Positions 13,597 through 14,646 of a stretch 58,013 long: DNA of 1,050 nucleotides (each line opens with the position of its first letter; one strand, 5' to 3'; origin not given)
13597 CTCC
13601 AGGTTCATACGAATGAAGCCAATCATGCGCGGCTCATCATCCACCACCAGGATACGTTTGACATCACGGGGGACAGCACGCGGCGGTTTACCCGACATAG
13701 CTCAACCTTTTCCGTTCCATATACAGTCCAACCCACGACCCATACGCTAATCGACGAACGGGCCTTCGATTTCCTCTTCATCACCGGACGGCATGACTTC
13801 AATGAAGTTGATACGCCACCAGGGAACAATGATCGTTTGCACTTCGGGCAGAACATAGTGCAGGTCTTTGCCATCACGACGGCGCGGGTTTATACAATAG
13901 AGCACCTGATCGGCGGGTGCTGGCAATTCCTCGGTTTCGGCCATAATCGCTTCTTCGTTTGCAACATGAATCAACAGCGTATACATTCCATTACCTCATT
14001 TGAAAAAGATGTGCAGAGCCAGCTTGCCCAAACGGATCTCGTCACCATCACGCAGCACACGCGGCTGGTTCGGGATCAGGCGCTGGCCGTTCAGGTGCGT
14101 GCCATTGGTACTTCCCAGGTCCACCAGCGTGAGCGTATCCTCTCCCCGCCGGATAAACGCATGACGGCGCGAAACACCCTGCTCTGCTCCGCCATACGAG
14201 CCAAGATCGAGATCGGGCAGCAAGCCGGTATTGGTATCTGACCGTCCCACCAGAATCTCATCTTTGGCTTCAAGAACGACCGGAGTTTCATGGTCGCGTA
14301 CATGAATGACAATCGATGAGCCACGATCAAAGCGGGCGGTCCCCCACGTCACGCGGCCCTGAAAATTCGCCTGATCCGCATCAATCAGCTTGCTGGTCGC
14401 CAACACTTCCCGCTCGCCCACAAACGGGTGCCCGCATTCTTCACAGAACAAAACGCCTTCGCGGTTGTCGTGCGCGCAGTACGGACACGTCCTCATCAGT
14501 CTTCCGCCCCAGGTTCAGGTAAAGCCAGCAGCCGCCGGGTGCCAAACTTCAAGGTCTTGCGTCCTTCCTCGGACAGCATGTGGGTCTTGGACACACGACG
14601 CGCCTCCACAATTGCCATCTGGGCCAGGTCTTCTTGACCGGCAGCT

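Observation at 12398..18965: Seven-gene operon joining a kinase/PP2C/vWA triad to FHA, a J domain, a kinase-less OmpR regulator and a CvnD/MglA-type GTPase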

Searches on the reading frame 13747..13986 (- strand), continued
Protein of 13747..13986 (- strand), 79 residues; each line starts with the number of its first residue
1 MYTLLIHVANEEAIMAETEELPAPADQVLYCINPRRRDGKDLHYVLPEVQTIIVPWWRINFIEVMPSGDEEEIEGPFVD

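Call 80: search_protein_families(library=pfam, proteins=[L119:1539-2798:+, L119:2872-4449:+, L119:4453-5940:+, L119:6039-7937:+, L119:8001-8453:+, L119:8498-10987:+, L119:10984-12018:+, L119:12040-13221:+], max_evalue=0.001)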
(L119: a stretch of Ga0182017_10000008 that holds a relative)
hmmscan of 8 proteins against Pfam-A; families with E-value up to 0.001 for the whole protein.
L119:1539-2798:+ (419 aa): 6 families
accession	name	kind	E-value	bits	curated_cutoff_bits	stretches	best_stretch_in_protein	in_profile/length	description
PF00072.30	Response_reg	-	4.2e-21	75.6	30.2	1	17-129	1-110/111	Response regulator receiver domain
PF13614.12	AAA_31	-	1.1e-12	48.7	27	1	168-330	2-167/177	AAA domain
PF01656.29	CbiA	-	3.5e-07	30.6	25.4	1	171-319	2-54/125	CobQ/CobB/MinD/ParA nucleotide binding domain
PF06564.18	CBP_BcsQ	-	1.5e-05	25.1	21.3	1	169-316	3-151/234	Cellulose biosynthesis protein BcsQ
PF10609.15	ParA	-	3.1e-05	23.9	27.1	1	169-207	5-42/246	NUBPL iron-transfer P-loop NTPase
PF09140.17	MipZ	-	0.00093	19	20.7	0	169-306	2-125/262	ATPase MipZ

L119:2872-4449:+ (525 aa): 6 families
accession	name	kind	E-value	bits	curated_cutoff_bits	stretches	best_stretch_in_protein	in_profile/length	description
PF01078.27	Mg_chelatase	-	9.5e-83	277.1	20.3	1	208-412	1-205/207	Magnesium chelatase, subunit ChlI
PF13541.12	ChlI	-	8.4e-42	142.3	27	1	20-138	1-119/121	Subunit ChlI of Mg-chelatase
PF13335.12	Mg_chelatase_C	-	1e-20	74.5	26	1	421-512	2-94/94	Magnesium chelatase, subunit ChlI C-terminal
PF07728.20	AAA_5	-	1.3e-08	35.4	22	1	232-367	2-125/139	AAA domain (dynein-related subfamily)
PF00493.29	MCM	-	4.6e-07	29.6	23.3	1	303-366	111-174/224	MCM P-loop domain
PF00158.32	Sigma54_activat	-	4.8e-06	26.8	20.2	1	225-364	18-142/168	Sigma-54 interaction domain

L119:4453-5940:+ (495 aa): 3 families
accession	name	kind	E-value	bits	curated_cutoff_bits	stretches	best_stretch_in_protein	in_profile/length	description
PF02481.21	DNA_processg_A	-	4.3e-67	225.8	29.6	1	156-355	4-204/212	DNA recombination-mediator protein A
PF17782.7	DprA_WH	-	1.3e-05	25.6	22.9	1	419-470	5-56/61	DprA winged helix domain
PF21102.3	DprA_N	-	0.00067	19.8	22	1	43-78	3-38/64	DprA-like N-terminal HHH domain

L119:6039-7937:+ (632 aa): 2 families
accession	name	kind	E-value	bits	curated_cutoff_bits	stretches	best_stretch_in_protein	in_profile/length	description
PF13205.12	Big_5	-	7e-29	101.1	23.6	3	153-252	3-103/105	Bacterial Ig-like domain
PF17964.7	Big_10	-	0.00032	21.4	22.9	0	321-440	44-159/164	Bacterial Ig domain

L119:8001-8453:+ (150 aa): 0 families

L119:8498-10987:+ (829 aa): 3 families
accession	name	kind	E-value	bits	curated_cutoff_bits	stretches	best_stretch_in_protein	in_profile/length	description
PF01131.25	Topoisom_bac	-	1.5e-123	413.3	35.1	1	140-560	2-410/411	DNA topoisomerase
PF01396.24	Zn_ribbon_Top1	-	2.1e-31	107.9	32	3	649-687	2-36/39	Topoisomerase DNA binding C4 zinc finger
PF01751.28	Toprim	-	3e-22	79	23.1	1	13-125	2-96/96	Toprim domain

L119:10984-12018:+ (344 aa): 3 families
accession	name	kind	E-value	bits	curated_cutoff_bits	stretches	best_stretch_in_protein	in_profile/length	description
PF00589.27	Phage_integrase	-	9.8e-40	136.6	27.1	1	117-309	2-170/172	Phage integrase family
PF02899.23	Phage_int_SAM_1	-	1.5e-16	60.9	22.3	1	16-95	2-83/83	Phage integrase, N-terminal SAM-like domain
PF13495.12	Phage_int_SAM_4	-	1.2e-06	29.3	27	1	16-97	3-84/85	Phage integrase, N-terminal SAM-like domain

L119:12040-13221:+ (393 aa): 2 families
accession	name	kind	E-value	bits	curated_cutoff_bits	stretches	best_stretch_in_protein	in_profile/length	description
PF02388.22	FemAB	-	3.9e-28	98.8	24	2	34-255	3-229/406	FemAB family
PF13480.13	Acetyltransf_6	-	7.5e-11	42.8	22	1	196-334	3-142/143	Acetyltransferase (GNAT) domain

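Call 91: search_protein_families(library=pfam, proteins=[L077:4952-6904:+, L077:7036-8157:+, L077:8218-9471:+, L077:9464-9973:+, L077:9989-10231:+, L077:10231-10983:+, L077:10989-13262:+], max_evalue=0.001)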
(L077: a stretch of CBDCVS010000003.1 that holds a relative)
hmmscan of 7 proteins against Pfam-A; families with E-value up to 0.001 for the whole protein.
L077:4952-6904:+ (650 aa): 10 families
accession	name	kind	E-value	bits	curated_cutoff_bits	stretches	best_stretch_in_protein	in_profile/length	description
PF13570.13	Beta-prop_ACSF4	-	1.7e-97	327.2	133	3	332-513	79-265/329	Beta-alanine-activating enzyme, beta-propeller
PF13360.13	PQQ_2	-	3.6e-47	161.4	27.6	3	493-647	13-183/233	Outer membrane protein assembly factor BamB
PF00069.31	Pkinase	-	1.5e-41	143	31.7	1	35-279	1-252/263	Protein kinase domain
PF07714.23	PK_Tyr_Ser-Thr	-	3.6e-22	79.3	23.1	1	39-278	5-248/258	Protein tyrosine and serine/threonine kinase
PF25292.1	Beta-prop_CGLA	-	2.8e-15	57.1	26.8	0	484-544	9-74/316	Lambda-carrageenase beta-propeller domain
PF01011.28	PQQ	-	6.2e-15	55.4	26.7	1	545-625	49-146/595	Glucose/ethanol/alcohol dehydrogenase, beta-propeller domain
PF03109.22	ABC1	-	1.4e-07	31.4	22.9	1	91-194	122-218/244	ABC1 atypical kinase-like domain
PF01636.29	APH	-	9e-06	26.1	23.2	0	152-190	154-197/239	Phosphotransferase enzyme family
PF23414.1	Beta-prop_EML_2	-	1.7e-05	24.7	90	0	438-535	14-115/266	Echinoderm microtubule-associated protein second beta-propeller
PF01163.29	RIO1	-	0.00095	19.3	22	0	80-187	49-148/187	RIO domain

L077:7036-8157:+ (373 aa): 3 families
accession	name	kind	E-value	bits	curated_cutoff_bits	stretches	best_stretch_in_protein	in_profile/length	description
PF00481.26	PP2C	-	5.3e-19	69.3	20.3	2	146-268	28-142/255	Protein phosphatase 2C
PF13672.11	PP2C_2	-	1.1e-10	41.8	24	1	154-337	27-188/209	Protein phosphatase 2C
PF07228.17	SpoIIE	-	7e-05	23.3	25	1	258-371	74-191/192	Stage II sporulation protein E (SpoIIE)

L077:8218-9471:+ (417 aa): 4 families
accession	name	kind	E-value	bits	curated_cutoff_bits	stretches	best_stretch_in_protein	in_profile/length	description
PF00092.34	VWA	-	2.9e-21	76.9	23.8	1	46-195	1-155/174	von Willebrand factor type A domain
PF13519.12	VWA_2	-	1.6e-16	61.3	27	1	48-151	2-107/107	von Willebrand factor type A domain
PF13768.12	VWA_3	-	9.5e-13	48.9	27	1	46-197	2-152/155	von Willebrand factor type A domain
PF05762.20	VWA_CoxE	-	0.00048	20.1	26.4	1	44-171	56-180/222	VWA domain containing CoxE-like protein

L077:9464-9973:+ (169 aa): 2 families
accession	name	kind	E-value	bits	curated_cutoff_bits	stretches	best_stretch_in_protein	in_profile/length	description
PF00498.31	FHA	-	2.2e-16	60.5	20.7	1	84-159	2-67/67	FHA domain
PF16697.10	Yop-YscD_cpl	-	1.5e-06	28.8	33.2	1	106-162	32-87/94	Inner membrane component of T3SS, cytoplasmic domain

L077:9989-10231:+ (80 aa): 0 families

L077:10231-10983:+ (250 aa): 2 families
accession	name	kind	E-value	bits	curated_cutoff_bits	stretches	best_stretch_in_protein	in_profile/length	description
PF00072.30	Response_reg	-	2.4e-34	118.2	30.2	1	17-125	1-110/111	Response regulator receiver domain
PF00486.34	Trans_reg_C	-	2.5e-24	85.6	26.2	1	162-238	1-77/77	Transcriptional regulatory protein, C terminal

L077:10989-13262:+ (757 aa): 6 families
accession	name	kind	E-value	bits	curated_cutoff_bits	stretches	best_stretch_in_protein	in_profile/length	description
PF13328.12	HD_4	-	2.9e-42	144.5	27.2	1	44-201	1-156/156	HD domain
PF02824.27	TGS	-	6.7e-22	77.7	22.2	1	417-475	1-59/60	TGS domain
PF04607.23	RelA_SpoT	-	2.4e-17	63.7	27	1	292-368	30-107/113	Region found in RelA / SpoT proteins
PF01966.28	HD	-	1.1e-11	45.5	22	1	64-169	2-116/116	HD domain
PF13291.12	ACT_4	-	7.9e-09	36.5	27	1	664-736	7-79/80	ACT domain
PF01842.31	ACT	-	9.1e-05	22.6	27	1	665-725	2-63/66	ACT domain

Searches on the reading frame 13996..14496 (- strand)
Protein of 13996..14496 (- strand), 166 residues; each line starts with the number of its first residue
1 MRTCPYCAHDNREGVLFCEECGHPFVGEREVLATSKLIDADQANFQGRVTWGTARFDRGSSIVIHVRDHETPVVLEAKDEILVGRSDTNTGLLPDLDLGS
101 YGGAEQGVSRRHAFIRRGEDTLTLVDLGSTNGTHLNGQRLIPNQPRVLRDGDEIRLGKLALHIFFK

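Call 3: search_protein_families(library=pfam, proteins=[window:13996-14496:-], max_evalue=0.01)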
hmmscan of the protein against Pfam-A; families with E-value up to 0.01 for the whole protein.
window:13996-14496:- (166 aa): 5 families
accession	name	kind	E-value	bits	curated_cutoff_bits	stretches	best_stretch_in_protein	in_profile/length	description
PF00498.31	FHA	-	1.6e-18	67.3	20.7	1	82-157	2-67/67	FHA domain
PF16697.10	Yop-YscD_cpl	-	4e-07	30.6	33.2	1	106-162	34-89/94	Inner membrane component of T3SS, cytoplasmic domain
PF13248.11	Zn_ribbon_3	-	4.9e-06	26.3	27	1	1-25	2-26/26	zinc-ribbon domain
PF13240.11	Zn_Ribbon_1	-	2.6e-05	24.3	25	1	4-25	2-23/23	zinc-ribbon domain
PF12773.13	DZR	-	0.001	19.6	27.3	1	4-25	1-22/45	Double zinc ribbon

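Call 21: search_protein_families(library=ncbifam, proteins=[window:13996-14496:-], max_evalue=0.001)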
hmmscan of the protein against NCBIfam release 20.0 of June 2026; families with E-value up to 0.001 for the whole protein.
window:13996-14496:- (166 aa): 5 families
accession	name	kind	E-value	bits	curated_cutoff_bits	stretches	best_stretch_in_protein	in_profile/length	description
NF049868.1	FhaB_Rv0019c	equivalog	1.5e-10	41.3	125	1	64-161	72-156/158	FHA domain-containing protein FhaB/FipA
NF041660.2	oxygluDhInhib_OdhI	equivalog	2.1e-10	40.6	200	1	106-161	73-125/130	oxoglutarate dehydrogenase inhibitor Odhl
TIGR03354.1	VI_FHA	hypoth_equivalog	1.5e-09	38.2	120.25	1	79-164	24-102/420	type VI secretion system-associated FHA domain protein TagH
NF052573.1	HisKinEspAMyxo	equivalog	7.5e-08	30.9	1400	1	105-161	62-116/755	serine histidine kinase EspA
NF033760.1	gliding_GltG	equivalog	2.5e-07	29.6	650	1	107-162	42-95/650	adventurous gliding motility protein GltG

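Call 22: search_protein_families(library=padloc, proteins=[window:13996-14496:-], max_evalue=0.001)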
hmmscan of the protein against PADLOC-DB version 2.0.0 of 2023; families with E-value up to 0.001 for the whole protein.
window:13996-14496:- (166 aa): 0 families

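Call 37: search_solved_structures(query=window:13996-14496:-, max_evalue=0.01)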
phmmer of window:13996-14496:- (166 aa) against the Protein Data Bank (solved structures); distinct sequences matched with E-value up to 0.01: 25.
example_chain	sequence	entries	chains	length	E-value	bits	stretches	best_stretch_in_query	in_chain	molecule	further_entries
2kb3_A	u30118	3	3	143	1.2e-07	35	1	81-161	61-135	Oxoglutarate dehydrogenase inhibitor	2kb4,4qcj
8p5x_G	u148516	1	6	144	1.2e-07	35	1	81-161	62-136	Oxoglutarate dehydrogenase inhibitor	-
2kfu_A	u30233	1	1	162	1.5e-07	34.6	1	79-161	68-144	Rv1827 pThr 22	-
6i2p_D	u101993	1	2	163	1.6e-07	34.6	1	80-161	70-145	Glycogen accumulation regulator GarA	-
7rj3_A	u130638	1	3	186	1.9e-07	34.3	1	79-161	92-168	Glycogen accumulation regulator GarA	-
2kkl_A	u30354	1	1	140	2.2e-07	34.1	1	80-161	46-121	Uncharacterized protein Mb1858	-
6i2q_B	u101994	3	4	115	6.5e-07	32.6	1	80-161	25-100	Glycogen accumulation regulator GarA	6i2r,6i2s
8p5r_G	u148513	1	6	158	8.9e-07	32.1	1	78-161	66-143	Glycogen accumulation regulator GarA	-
2lc1_A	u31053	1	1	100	6.8e-06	29.3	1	105-159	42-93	Putative uncharacterized protein TB39.8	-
3po8_A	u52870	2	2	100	7.1e-06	29.2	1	105-159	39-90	Putative uncharacterized protein TB39.8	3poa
1g6g_A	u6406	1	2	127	1.1e-05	28.6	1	106-157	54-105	PROTEIN KINASE RAD53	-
1j4o_A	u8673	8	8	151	1.6e-05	28.1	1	106-157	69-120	PROTEIN KINASE SPK1 | Serine/threonine-protein kinase RAD53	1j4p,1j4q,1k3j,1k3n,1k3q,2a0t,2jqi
5t2f_A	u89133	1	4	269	1.7e-05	28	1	107-157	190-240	DDK kinase regulatory subunit DBF4,Serine/threonine-protein kinase RAD53 chimeric protein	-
3oun_A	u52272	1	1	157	1.8e-05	27.9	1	105-158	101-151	Putative uncharacterized protein TB39.8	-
1g3g_A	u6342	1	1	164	1.9e-05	27.9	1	106-157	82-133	PROTEIN KINASE SPK1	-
5a8i_A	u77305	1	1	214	6.2e-05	26.2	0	105-157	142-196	ARNA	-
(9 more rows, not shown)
